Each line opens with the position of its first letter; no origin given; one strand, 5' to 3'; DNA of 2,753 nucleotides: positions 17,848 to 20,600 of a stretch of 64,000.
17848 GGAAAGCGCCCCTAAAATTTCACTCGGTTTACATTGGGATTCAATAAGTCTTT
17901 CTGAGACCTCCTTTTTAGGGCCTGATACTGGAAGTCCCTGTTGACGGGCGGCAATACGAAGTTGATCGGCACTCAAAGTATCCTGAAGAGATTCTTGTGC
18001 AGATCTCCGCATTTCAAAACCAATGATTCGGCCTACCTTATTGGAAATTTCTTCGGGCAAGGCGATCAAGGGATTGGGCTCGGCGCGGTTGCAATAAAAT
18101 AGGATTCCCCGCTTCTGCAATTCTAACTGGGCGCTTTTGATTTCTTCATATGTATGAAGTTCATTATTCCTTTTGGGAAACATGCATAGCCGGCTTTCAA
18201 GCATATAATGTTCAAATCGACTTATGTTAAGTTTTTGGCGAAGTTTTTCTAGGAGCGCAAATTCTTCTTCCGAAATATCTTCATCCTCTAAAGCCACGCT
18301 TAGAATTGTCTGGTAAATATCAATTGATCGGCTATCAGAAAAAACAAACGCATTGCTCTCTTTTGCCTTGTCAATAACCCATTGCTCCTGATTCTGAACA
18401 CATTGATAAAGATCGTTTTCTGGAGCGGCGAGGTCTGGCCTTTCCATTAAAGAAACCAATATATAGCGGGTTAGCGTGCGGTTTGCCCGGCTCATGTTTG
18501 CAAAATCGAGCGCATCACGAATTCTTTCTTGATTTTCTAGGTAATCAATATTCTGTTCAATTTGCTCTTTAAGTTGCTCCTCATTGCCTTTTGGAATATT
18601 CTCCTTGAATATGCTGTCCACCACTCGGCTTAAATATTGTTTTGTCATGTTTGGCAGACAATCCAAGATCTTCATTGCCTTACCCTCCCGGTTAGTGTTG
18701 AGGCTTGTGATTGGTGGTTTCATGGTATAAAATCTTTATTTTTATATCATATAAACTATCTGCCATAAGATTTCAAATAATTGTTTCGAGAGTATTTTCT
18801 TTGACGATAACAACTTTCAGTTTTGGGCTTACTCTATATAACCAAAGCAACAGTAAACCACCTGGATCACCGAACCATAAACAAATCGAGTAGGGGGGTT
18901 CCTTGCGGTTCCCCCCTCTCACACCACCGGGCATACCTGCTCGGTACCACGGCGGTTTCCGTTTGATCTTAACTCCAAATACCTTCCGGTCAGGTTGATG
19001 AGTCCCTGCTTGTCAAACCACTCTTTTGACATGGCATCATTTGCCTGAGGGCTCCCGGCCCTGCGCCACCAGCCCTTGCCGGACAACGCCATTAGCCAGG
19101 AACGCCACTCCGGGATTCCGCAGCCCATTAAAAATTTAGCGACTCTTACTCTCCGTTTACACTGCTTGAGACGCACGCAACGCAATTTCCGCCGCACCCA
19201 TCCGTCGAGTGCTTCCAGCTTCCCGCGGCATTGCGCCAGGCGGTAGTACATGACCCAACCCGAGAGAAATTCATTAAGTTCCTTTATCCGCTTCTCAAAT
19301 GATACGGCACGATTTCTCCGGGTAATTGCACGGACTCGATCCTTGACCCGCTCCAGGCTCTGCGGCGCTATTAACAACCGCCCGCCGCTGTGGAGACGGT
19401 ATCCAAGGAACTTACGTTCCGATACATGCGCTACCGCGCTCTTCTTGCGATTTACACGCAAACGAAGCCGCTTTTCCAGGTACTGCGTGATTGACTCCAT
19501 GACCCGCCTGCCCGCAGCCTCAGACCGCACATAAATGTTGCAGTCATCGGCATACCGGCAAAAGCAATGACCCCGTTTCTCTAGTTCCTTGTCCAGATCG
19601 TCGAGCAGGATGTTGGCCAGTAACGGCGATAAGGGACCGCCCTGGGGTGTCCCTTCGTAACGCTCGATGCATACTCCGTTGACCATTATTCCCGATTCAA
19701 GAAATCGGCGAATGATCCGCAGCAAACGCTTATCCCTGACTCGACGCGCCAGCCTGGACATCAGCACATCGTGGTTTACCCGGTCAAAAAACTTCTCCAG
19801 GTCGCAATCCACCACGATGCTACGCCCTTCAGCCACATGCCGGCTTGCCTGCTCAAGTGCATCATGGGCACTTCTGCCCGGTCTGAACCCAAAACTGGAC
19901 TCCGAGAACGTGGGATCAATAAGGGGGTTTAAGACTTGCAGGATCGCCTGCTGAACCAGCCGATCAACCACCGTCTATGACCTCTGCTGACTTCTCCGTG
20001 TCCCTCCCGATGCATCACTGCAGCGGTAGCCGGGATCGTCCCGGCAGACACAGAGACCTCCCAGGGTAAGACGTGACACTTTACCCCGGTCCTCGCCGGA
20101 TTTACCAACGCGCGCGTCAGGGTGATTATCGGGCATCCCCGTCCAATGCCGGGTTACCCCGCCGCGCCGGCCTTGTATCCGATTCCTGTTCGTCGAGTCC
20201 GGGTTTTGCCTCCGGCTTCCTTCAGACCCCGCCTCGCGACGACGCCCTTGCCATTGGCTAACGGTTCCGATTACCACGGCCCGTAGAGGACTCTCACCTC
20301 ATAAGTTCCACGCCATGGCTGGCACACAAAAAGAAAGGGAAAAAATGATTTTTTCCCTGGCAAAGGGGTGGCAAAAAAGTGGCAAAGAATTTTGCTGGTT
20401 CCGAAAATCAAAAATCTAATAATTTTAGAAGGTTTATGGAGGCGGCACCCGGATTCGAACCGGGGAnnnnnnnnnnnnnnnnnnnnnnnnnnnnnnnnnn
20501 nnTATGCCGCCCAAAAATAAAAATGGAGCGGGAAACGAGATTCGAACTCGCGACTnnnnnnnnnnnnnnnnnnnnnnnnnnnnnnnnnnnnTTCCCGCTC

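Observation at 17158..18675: Orphan SAP-SAP-FokI-like nuclease with a large unassigned N-terminal domain and no methyltransferase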

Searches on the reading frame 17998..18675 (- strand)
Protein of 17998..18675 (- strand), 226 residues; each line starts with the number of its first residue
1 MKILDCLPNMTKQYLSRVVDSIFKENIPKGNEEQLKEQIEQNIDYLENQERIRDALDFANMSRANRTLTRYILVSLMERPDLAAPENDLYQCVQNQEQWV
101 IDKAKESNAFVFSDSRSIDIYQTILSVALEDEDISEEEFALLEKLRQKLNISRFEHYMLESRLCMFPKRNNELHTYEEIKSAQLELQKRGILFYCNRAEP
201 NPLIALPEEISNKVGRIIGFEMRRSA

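Call 49: predict_structure(alignment_id=A2)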
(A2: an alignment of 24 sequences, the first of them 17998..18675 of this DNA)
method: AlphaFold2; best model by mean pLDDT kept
length: 226 residues; sequences in the alignment: 24
mean_pLDDT: 93.7   pTM: 0.89
mean pLDDT of the five models: 93.7, 93.3, 92.6, 92.3, 91.4
residues with pLDDT >= 90: 196; 70-90: 29; 50-70: 1; < 50: 0
segments of 3 or more residues with pLDDT < 50: none
pLDDT, mean of each block of 10 residues (from residue 1): 96 95 80 96 96 93 94 96 95 97 95 95 94 87 95 95 95 97 96 95 96 93 78
secondary structure, 60 per line:
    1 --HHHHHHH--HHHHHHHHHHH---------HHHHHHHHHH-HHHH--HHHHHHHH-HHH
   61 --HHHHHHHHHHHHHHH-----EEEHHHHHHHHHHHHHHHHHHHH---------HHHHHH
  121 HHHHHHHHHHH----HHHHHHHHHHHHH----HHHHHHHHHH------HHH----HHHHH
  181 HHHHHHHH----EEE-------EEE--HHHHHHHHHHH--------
elements in order: H3-9 H12-22 H32-41 H43-46 H49-56 H63-77 E83-85 H86-105 H115-131 H136-148 H153-162 H176-188 E193-195 E203-205 H208-218

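Call 51: fold_search(model_id=the predicted structure, library=pdb)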
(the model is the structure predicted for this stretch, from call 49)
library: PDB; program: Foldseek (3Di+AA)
matches with E <= 10: 174; with E <= 0.001: 0
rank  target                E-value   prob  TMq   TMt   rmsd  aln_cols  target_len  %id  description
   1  1fnn_A                1.3e+00  0.14  0.18  0.12  15.6       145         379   11  CRYSTAL STRUCTURE OF CDC6P FROM PYROBACULUM AEROPHILUM (released 2000-10-04)
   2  8yli_B                1.6e+00  0.14  0.19  0.25  14.6       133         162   16  Crystal structure of Pectobacterium atrosepticum PecS in complex with operator DNA (released 2024-11-13)
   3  4ooi_C                2.0e+00  0.12  0.16  0.34  17.6       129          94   12  Reduced HlyU from Vibrio cholerae N16961 (released 2014-12-31)
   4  5oqj_2                2.1e+00  0.11  0.18  0.11  18.1       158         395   11  STRUCTURE OF YEAST TRANSCRIPTION PRE-INITIATION COMPLEX WITH TFIIH (released 2018-04-25)
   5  7p6f_AAA              2.1e+00  0.09  0.16  0.31  14.1       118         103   15  1.93 A resolution X-ray crystal structure of the transcriptional regulator SrnR from Streptomyces griseus (released 2022-05-25)
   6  4z31_A                2.1e+00  0.05  0.16  0.13  21.6       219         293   12  Crystal structure of the RC3H2 ROQ domain in complex with stem-loop and double-stranded forms of RNA (released 2015-10-14)
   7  2d1h_A                2.3e+00  0.13  0.16  0.32  16.1       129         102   12  Crystal structure of ST1889 protein from thermoacidophilic archaeon Sulfolobus tokodaii (released 2006-09-05)
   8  4pql_A                2.3e+00  0.07  0.14  0.23  20.4       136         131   14  N-Terminal domain of DNA binding protein (released 2014-06-11)
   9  9gbt_A                2.3e+00  0.04  0.15  0.17  18.9       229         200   11  De novo designed retro-aldolase 13 (RAD13) (released 2025-08-13)
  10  2b0l_A                2.4e+00  0.08  0.15  0.30  16.9       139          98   10  C-terminal DNA binding domain of transcriptional pleiotropic repressor CodY. (released 2006-02-21)
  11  3eco_A                2.6e+00  0.12  0.18  0.28  18.1       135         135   10  Crystal structure of MepR, a transcription regulator of the Staphylococcus aureus multidrug efflux pump MepA (released 2009-02-10)
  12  2l6g_MODEL_1_A        2.6e+00  0.06  0.15  0.20  19.2       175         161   15  FAT-LD2 Double labeled construct with free LD4 peptide (released 2012-05-30)
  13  4pql_B                2.7e+00  0.06  0.14  0.23  20.3       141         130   14  N-Terminal domain of DNA binding protein (released 2014-06-11)
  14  6cdb_B                2.8e+00  0.14  0.17  0.38  17.1       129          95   12  Crystal Structure of V66L CzrA in the Zn(II)bound state (released 2018-07-11)
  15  6yxx_BN               3.0e+00  0.23  0.20  0.28   6.5        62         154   19  State A of the Trypanosoma brucei mitoribosomal large subunit assembly intermediate (released 2020-10-14)
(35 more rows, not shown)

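Call 57: search_protein_representatives(alignment_id=A2)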
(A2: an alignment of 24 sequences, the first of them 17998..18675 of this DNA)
Query: 24 sequences, 226 profile positions. Proteins with E-value up to 0.001 (for the whole library): 577; up to 1e-10: 206; up to 1e-30: 69. The best 150 are listed.
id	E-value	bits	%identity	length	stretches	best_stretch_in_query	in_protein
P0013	3.7e-87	308.0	-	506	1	1-226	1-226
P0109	1.7e-82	292.8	-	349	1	1-225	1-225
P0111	7.3e-81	287.4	-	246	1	1-217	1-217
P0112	3.0e-75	269.1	-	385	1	1-225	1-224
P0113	6.4e-75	268.0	-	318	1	1-226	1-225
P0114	3.0e-74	265.8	-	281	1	1-224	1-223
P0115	1.1e-72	260.7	-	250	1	13-224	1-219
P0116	1.5e-72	260.2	-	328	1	1-225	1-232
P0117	2.0e-72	259.9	-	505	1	1-226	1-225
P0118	1.2e-71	257.3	-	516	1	1-225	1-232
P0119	2.7e-70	252.9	-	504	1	1-226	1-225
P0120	2.3e-69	249.8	-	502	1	1-226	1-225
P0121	1.0e-68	247.7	-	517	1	1-225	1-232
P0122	3.2e-67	242.8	-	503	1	1-225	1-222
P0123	8.9e-67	241.4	-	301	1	35-225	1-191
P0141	2.1e-43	164.9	-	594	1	5-223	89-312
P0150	1.8e-39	152.0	-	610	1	2-223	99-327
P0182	1.2e-29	120.0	-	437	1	29-224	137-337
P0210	1.7e-21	93.3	-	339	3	114-163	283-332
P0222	2.0e-19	86.5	-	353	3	117-157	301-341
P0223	2.3e-19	86.3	-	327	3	101-162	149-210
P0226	1.0e-18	84.2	-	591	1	47-223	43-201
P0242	1.8e-16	76.8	-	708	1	1-224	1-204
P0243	1.8e-16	76.8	-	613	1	70-223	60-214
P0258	3.2e-14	69.4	-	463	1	71-224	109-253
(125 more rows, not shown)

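Call 58: search_protein_families(library=pfam, proteins=[P0141, P0150, P0242, P0243, P0226, P0210, P0222, P0223, P0258, P0182], max_evalue=0.01)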
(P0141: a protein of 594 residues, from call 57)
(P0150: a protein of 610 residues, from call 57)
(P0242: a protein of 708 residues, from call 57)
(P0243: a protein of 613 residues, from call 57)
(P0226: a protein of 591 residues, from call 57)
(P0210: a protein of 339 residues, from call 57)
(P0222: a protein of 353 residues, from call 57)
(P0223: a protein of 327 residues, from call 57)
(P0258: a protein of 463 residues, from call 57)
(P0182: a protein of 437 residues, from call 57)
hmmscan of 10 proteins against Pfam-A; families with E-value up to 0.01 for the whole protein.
P0141 (594 aa): 6 families
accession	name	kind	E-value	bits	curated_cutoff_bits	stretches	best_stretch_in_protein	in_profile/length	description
PF18953.6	SAP_new25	-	3e-06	27.2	26.3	1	370-404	12-46/51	SAP domain-containing new25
PF02037.33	SAP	-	1.3e-05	25.1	23.9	0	370-397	9-36/37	SAP domain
PF03735.19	ENT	-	9.8e-05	22.8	28.5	1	209-249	11-51/71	ENT domain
PF13297.11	SDE2_2C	-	0.00034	20.9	26.6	1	351-395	22-66/82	Replication stress response SDE2 C-terminal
PF13240.11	Zn_Ribbon_1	-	0.0021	18.2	25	1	3-23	2-22/23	zinc-ribbon domain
PF21188.2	BRR2_plug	-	0.0037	18.1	25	0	331-362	33-63/69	Pre-mRNA-splicing helicase BRR2 plug domain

P0150 (610 aa): 3 families
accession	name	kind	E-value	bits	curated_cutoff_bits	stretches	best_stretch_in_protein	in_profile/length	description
PF02037.33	SAP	-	8.2e-10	38.5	23.9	1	383-412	7-36/37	SAP domain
PF18953.6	SAP_new25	-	1.1e-09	38.2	26.3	2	339-368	7-36/51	SAP domain-containing new25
PF03735.19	ENT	-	0.0025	18.3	28.5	1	221-266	10-55/71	ENT domain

P0242 (708 aa): 2 families
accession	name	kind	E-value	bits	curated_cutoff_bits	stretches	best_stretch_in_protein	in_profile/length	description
PF02037.33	SAP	-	1.5e-05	25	23.9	0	210-242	1-33/37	SAP domain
PF18953.6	SAP_new25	-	4.1e-05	23.5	26.3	0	368-401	10-43/51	SAP domain-containing new25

P0243 (613 aa): 2 families
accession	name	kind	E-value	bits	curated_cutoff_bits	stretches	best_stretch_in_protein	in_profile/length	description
PF02037.33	SAP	-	9.2e-08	32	23.9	1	275-298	14-37/37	SAP domain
PF18953.6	SAP_new25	-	9.7e-07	28.8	26.3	1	271-302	13-44/51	SAP domain-containing new25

P0226 (591 aa): 3 families
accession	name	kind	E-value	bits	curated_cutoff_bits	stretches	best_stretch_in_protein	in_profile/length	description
PF02037.33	SAP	-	4e-07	30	23.9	1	360-392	5-37/37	SAP domain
PF18953.6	SAP_new25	-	5.2e-06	26.4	26.3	1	364-400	12-48/51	SAP domain-containing new25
PF09254.17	FokI_cleav_dom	-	0.0061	16.5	25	0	462-511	60-109/188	FokI, cleavage domain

P0210 (339 aa): 7 families
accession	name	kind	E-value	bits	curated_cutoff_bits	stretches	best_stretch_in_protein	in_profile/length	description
PF03735.19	ENT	-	2e-14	53.8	28.5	2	233-282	12-62/71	ENT domain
PF16940.10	Tic110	-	4.7e-08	32.4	27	0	172-218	439-485/574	Chloroplast envelope transporter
PF05099.18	TerB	-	1.2e-05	26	24.4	0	183-214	85-116/118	Tellurite resistance protein TerB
PF22775.2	GA_3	-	0.00027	21.8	27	0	293-316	28-51/100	GA-like domain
PF13545.12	HTH_Crp_2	-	0.00027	21.3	27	1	19-67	8-53/70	Crp-like helix-turn-helix domain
PF11469.13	Ribonucleas_3_2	-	0.0031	18.4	25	0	171-205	57-89/119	Ribonuclease III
PF09548.15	Spore_III_AB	-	0.004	17.6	32.5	0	173-220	86-133/170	Stage III sporulation protein AB (spore_III_AB)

P0222 (353 aa): 3 families
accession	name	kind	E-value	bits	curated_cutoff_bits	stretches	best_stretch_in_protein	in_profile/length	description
PF16940.10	Tic110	-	6.3e-10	38.6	27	1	233-289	341-397/574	Chloroplast envelope transporter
PF03735.19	ENT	-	1.3e-07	32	28.5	0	305-344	12-52/71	ENT domain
PF05099.18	TerB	-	1.1e-05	26.1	24.4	0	310-339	83-112/118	Tellurite resistance protein TerB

P0223 (327 aa): 5 families
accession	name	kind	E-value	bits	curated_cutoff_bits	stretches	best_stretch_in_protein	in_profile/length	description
PF05099.18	TerB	-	3.3e-08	34.3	24.4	0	219-262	72-115/118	Tellurite resistance protein TerB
PF03735.19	ENT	-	9.4e-07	29.2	28.5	1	169-211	12-55/71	ENT domain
PF04391.17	DUF533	-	2.7e-06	27.5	29.6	0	220-261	69-110/178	Protein of unknown function (DUF533)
PF16940.10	Tic110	-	0.00039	19.5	27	0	167-210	441-484/574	Chloroplast envelope transporter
PF01978.25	TrmB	-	0.00041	20.6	25.6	0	33-66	23-56/68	Sugar-specific transcriptional regulator TrmB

P0258 (463 aa): 2 families
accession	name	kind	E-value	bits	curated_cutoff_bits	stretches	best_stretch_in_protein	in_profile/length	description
PF02037.33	SAP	-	3.6e-10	39.6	23.9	1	413-442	4-33/37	SAP domain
PF18953.6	SAP_new25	-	1.5e-07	31.3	26.3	1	416-443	10-37/51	SAP domain-containing new25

P0182 (437 aa): 2 families
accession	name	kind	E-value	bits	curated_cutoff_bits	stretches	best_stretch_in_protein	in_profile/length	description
PF02037.33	SAP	-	1.2e-05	25.3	23.9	1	401-429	8-36/37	SAP domain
PF18953.6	SAP_new25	-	0.00014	21.9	26.3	1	402-433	12-43/51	SAP domain-containing new25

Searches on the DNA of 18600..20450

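Call 89: search_rna_families(source=window, start=18600, end=20450, threshold=evalue, max_evalue=0.1)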
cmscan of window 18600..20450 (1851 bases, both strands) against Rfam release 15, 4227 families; matches with E-value up to 0.1: 4.
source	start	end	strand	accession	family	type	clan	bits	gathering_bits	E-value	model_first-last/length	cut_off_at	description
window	20070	20243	-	RF02001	group-II-D1D4-3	Intron;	CL00102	131.2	32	2.6e-28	1-170/170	no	Group II catalytic intron D1-D4-3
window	19973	20029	-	RF01998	group-II-D1D4-1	Intron;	CL00102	44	35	3.2e-06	1-84/84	no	Group II catalytic intron D1-D4-1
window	18885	18957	-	RF00029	Intron_gpII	Intron;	-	26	40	0.017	1-77/77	no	Group II catalytic intron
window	18702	18771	+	RF00256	mir-196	Gene; miRNA;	-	23.6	55.4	0.025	1-77/77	no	mir-196 microRNA precursor family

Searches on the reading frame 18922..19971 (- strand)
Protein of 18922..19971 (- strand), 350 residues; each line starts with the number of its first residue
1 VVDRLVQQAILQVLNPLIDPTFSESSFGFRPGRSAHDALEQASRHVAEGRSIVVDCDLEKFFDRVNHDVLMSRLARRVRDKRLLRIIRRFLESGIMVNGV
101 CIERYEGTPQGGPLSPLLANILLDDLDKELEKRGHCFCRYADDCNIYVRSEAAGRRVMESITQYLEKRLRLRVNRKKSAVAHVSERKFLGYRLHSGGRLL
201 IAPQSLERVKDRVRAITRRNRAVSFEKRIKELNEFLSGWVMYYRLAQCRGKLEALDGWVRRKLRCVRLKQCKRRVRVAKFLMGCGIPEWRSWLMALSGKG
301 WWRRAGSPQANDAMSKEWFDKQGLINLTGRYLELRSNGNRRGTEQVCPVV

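Call 11: search_protein_families(library=pfam, proteins=[window:18922-19971:-], max_evalue=0.01)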
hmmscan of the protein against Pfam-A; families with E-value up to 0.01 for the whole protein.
window:18922-19971:- (350 aa): 2 families
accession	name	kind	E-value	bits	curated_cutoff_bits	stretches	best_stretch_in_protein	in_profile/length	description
PF00078.32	RVT_1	-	1.1e-37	130.3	29.6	1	2-193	18-205/205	Reverse transcriptase (RNA-dependent DNA polymerase)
PF08388.16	GIIM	-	1.6e-16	60.5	23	1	207-276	2-74/80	Group II intron, maturase-specific domain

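Call 94: search_protein_families(library=ncbifam, proteins=[window:18922-19971:-], max_evalue=0.001)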
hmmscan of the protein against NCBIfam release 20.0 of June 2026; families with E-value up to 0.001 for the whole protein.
window:18922-19971:- (350 aa): 7 families
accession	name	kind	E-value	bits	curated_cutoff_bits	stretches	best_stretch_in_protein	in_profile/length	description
TIGR04416.1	group_II_RT_mat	equivalog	7.4e-95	318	300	1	1-270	73-352/353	group II intron reverse transcriptase/maturase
NF038233.2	retron_St85_RT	exception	9.2e-20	71.1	235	1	5-239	50-269/289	retron St85 family RNA-directed DNA polymerase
NF041746.1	Drt2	equivalog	1.5e-16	60.6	390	1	105-222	221-349/416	antiviral reverse transcriptase Drt2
NF041747.1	Drt3a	equivalog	5.4e-15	55.6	200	1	51-194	111-263/412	antiviral reverse transcriptase Drt3a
NF042941.1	Retron_TIR_antiphage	equivalog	5.5e-08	32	600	1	5-164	53-201/464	TIR domain-containing anti-phage reverse transcriptase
NF038237.1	retron_Ec67_fus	exception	5.9e-08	31.6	450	1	23-159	89-216/572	retron Ec67 family RNA-directed DNA polymerase/endonuclease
NF041749.1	Drt4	equivalog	8.6e-08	31.6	450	1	107-181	194-267/489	antiviral reverse transcriptase Drt4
